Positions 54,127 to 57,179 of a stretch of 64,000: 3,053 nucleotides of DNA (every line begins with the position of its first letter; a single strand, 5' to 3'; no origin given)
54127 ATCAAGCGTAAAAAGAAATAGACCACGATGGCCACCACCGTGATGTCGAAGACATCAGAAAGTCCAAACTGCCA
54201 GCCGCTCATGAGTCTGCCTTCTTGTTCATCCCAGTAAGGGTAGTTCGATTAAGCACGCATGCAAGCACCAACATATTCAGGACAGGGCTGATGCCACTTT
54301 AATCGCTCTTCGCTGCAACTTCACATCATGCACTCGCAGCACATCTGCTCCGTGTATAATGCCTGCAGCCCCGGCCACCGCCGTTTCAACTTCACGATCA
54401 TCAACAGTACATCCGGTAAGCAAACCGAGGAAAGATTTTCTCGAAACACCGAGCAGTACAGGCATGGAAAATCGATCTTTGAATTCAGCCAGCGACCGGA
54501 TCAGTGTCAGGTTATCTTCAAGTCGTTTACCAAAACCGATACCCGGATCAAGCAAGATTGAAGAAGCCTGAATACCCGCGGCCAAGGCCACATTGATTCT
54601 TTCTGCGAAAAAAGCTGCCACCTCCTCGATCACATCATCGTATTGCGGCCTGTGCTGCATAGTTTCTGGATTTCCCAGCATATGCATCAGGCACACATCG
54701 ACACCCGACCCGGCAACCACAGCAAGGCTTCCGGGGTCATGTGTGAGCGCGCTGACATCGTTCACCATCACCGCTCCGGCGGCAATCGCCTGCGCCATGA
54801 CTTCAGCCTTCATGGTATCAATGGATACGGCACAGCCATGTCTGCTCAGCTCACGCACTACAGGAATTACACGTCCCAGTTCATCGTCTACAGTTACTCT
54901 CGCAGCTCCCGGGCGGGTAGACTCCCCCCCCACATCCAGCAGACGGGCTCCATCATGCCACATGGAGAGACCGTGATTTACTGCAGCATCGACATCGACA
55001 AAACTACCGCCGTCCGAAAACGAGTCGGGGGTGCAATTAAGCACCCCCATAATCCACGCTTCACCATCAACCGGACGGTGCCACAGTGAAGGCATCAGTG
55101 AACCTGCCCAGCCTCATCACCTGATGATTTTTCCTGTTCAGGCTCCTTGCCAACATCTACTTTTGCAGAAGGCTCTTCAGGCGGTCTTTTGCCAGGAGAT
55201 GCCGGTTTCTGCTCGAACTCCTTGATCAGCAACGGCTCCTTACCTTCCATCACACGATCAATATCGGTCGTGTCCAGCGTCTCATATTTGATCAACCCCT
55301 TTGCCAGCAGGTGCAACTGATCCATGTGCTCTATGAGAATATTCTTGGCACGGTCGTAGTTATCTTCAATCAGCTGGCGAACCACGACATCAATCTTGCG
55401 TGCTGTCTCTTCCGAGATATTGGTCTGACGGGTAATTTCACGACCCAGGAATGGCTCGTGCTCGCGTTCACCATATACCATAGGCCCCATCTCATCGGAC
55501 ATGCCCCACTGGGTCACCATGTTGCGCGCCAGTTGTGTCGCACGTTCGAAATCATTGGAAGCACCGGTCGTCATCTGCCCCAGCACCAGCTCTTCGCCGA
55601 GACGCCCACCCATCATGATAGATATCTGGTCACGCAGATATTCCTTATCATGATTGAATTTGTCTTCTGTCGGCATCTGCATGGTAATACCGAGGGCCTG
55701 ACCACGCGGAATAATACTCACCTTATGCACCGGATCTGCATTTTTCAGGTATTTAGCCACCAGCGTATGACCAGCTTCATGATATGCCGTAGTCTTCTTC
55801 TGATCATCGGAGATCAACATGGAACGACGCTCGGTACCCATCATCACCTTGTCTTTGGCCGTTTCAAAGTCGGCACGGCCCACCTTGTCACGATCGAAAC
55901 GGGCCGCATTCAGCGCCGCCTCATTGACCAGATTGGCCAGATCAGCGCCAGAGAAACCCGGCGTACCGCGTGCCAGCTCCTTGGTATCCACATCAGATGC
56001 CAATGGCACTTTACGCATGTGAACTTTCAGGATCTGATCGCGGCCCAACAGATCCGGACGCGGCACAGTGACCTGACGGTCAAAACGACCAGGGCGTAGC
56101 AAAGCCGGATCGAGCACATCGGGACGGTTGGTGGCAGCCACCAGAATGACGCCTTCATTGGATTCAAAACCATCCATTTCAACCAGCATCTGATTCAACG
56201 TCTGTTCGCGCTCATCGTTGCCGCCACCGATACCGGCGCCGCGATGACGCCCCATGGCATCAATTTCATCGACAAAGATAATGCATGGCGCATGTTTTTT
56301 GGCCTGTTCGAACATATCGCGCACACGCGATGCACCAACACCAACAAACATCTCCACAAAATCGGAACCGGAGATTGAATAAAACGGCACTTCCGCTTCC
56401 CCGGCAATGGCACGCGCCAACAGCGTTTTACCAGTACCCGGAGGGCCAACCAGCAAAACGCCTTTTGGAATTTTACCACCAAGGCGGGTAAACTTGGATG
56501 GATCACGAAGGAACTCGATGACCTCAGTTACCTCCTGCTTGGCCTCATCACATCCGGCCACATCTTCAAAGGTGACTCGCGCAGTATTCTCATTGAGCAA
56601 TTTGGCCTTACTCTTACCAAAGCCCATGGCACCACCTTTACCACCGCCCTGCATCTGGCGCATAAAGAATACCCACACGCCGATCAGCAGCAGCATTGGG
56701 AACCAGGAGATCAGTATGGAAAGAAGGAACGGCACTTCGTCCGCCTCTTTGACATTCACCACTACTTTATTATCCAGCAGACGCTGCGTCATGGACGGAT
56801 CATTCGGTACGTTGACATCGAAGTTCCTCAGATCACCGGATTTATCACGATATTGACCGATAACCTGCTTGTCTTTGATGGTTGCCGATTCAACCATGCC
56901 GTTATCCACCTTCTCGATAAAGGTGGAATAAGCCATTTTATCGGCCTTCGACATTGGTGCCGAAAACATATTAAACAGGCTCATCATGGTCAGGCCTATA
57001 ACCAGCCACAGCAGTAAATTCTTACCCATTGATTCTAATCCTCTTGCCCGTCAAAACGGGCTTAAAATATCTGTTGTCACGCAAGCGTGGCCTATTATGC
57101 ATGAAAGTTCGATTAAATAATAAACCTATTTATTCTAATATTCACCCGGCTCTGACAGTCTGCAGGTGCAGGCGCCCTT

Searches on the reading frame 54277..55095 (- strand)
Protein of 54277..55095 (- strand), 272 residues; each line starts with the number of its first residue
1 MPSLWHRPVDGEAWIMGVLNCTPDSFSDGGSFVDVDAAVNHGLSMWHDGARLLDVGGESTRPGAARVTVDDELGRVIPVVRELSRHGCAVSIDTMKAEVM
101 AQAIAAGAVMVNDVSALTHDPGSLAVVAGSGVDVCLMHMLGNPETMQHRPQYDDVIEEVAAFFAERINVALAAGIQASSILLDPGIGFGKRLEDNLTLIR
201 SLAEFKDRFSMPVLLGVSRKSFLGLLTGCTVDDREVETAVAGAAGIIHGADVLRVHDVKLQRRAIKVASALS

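Call 3: search_protein_families(library=pfam, proteins=[window:54277-55095:-])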
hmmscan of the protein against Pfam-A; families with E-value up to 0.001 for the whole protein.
window:54277-55095:- (272 aa): 1 family
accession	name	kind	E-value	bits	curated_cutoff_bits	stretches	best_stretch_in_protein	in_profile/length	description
PF00809.28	Pterin_bind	-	7.1e-83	278.4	25.5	1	16-256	1-244/244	Pterin binding enzyme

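Call 4: search_protein_families(library=ncbifam, proteins=[window:54277-55095:-])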
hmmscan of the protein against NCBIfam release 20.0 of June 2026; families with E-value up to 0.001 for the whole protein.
window:54277-55095:- (272 aa): 6 families
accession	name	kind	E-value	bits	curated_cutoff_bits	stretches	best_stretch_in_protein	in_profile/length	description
TIGR01496.1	DHPS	equivalog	5.4e-93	311.3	162.6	1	15-270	2-257/258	dihydropteroate synthase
NF008625.0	PRK11613.1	equivalog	2.9e-83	279.2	455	1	14-270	16-271/282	dihydropteroate synthase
NF033502.0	Sul4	exception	9.5e-57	192.6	600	1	13-270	5-274/277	sulfonamide-resistant dihydropteroate synthase Sul4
NF000296.1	Sul3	exception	1.7e-47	162.2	475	1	15-271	4-262/263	sulfonamide-resistant dihydropteroate synthase Sul3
NF000295.1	Sul2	exception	1e-43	150.1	575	1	15-271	7-264/271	sulfonamide-resistant dihydropteroate synthase Sul2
NF000294.1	Sul1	exception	6.8e-31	108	600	1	15-271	3-262/278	sulfonamide-resistant dihydropteroate synthase Sul1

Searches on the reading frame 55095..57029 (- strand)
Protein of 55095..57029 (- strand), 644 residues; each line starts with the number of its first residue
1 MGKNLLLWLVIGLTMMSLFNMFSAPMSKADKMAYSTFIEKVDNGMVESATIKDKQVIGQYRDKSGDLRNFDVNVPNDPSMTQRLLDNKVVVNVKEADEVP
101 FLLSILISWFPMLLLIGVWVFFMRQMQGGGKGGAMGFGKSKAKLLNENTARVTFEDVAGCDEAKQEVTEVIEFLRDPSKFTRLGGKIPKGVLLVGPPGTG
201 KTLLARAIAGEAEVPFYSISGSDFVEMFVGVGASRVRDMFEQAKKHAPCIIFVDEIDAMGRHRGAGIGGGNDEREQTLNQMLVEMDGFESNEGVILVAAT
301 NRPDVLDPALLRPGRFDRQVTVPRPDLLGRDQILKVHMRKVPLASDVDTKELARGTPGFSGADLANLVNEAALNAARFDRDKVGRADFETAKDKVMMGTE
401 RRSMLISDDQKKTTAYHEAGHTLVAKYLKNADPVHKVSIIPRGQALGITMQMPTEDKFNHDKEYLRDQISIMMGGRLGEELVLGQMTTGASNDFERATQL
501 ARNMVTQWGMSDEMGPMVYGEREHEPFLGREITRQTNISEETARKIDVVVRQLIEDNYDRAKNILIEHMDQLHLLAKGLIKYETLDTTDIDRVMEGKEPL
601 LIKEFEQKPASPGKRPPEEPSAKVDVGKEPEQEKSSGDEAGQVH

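Call 3: search_protein_families(library=pfam, proteins=[window:55095-57029:-])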
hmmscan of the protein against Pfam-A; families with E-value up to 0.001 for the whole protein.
window:55095-57029:- (644 aa): 10 families
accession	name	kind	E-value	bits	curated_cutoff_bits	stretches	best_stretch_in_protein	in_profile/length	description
PF01434.24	Peptidase_M41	-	1.4e-72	244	29.9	1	405-593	2-191/191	Peptidase family M41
PF00004.35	AAA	-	1.6e-47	161.7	21.2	1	191-323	1-130/131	ATPase family associated with various cellular activities (AAA)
PF06480.20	FtsH_ext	-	4.5e-15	56.2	25.5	1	5-95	1-98/103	FtsH Extracellular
PF17862.7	AAA_lid_3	-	6.2e-15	54.9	27.2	1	346-389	1-44/45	AAA+ lid domain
PF06068.19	TIP49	-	5e-06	26.4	23.8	1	150-224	19-88/347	TIP49 P-loop domain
PF23902.1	AAA_lid_PRS2_C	-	6.1e-05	23.5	34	1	330-396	4-71/73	PRS2 AAA+ lid C-terminal domain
PF07728.20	AAA_5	-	7e-05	23.3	22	1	190-310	1-135/139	AAA domain (dynein-related subfamily)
PF13191.12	AAA_16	-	9.8e-05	23.3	32.6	0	188-212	24-48/167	AAA ATPase domain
PF05496.18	RuvB_N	-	0.00017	21.8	27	1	188-257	33-94/159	Holliday junction DNA helicase RuvB P-loop domain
PF13401.12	AAA_22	-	0.00034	21.4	27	0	191-225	8-39/130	AAA domain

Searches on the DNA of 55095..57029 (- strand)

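Call 49: search_dna_similar(query=window:55095-57029:-, collection=ecoli_genomes, mode=distant, max_rows=3)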
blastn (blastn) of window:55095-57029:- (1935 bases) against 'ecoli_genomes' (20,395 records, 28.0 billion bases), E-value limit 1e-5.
Records with a match: 5448; places in all: 5475; records where one place covers at least 80% of the query: 0.
Genomes with a match: 5426 of 5426; with a place that covers at least 80% of the query: 0. Places per genome that has any: lowest 1, median 1, highest 4. On chromosomes: 5452 places; on plasmids: 23.
Best place of each record, by identity: 60-80% 5448.
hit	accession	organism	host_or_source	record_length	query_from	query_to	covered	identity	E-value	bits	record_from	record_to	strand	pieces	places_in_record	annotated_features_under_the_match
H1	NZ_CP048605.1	Escherichia coli strain PapRG-06-5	Papio papio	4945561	319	1545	63%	70.0%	6e-140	508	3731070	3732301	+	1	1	ftsH: ATP-dependent zinc metalloprotease FtsH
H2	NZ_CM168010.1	Escherichia coli strain PEC395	Sus scrofa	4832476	319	1545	63%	70.0%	6e-140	508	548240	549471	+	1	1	ftsH: ATP-dependent zinc metalloprotease FtsH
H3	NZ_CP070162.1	Escherichia coli strain FDAARGOS_1283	Homo sapiens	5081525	319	1547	64%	69.8%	4e-136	495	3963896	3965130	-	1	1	ftsH: ATP-dependent zinc metalloprotease FtsH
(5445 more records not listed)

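Call 50: get_annotated_region(hit=H1, flank=5000)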
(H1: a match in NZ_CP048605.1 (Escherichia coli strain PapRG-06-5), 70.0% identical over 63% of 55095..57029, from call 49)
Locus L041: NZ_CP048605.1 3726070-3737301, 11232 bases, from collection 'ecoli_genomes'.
description: Escherichia coli strain PapRG-06-5 chromosome, complete genome
organism: Escherichia coli strain PapRG-06-5 (NCBI taxid 562)
replicon: chromosome; assembly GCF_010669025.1
host: Papio papio; source: stool; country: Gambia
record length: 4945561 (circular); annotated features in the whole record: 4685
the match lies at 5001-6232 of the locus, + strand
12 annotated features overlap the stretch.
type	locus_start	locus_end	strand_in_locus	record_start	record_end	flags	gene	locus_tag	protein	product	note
CDS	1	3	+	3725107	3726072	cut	yhbE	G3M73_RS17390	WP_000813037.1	DMT family transporter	-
CDS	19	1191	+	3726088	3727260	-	cgtA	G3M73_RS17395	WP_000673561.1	Obg family GTPase CgtA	-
CDS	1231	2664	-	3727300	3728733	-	dacB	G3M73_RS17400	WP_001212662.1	serine-type D-Ala-D-Ala carboxypeptidase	-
CDS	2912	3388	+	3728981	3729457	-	greA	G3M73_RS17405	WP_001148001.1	transcription elongation factor GreA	-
CDS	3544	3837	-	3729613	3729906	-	yhbY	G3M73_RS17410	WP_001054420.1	ribosome assembly RNA-binding protein YhbY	-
CDS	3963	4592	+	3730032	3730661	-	rlmE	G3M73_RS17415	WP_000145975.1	23S rRNA (uridine(2552)-2'-O)-methyltransferase RlmE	-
CDS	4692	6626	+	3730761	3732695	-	ftsH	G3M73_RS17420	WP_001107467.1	ATP-dependent zinc metalloprotease FtsH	-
CDS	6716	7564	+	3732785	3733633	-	folP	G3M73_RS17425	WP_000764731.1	dihydropteroate synthase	-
CDS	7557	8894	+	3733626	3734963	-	glmM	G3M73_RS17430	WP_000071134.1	phosphoglucosamine mutase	-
CDS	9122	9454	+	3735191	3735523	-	secG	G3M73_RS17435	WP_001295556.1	preprotein translocase subunit SecG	-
tRNA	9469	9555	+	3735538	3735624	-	-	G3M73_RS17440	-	tRNA-Leu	-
CDS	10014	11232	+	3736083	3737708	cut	yhbX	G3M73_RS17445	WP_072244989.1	phosphoethanolamine transferase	-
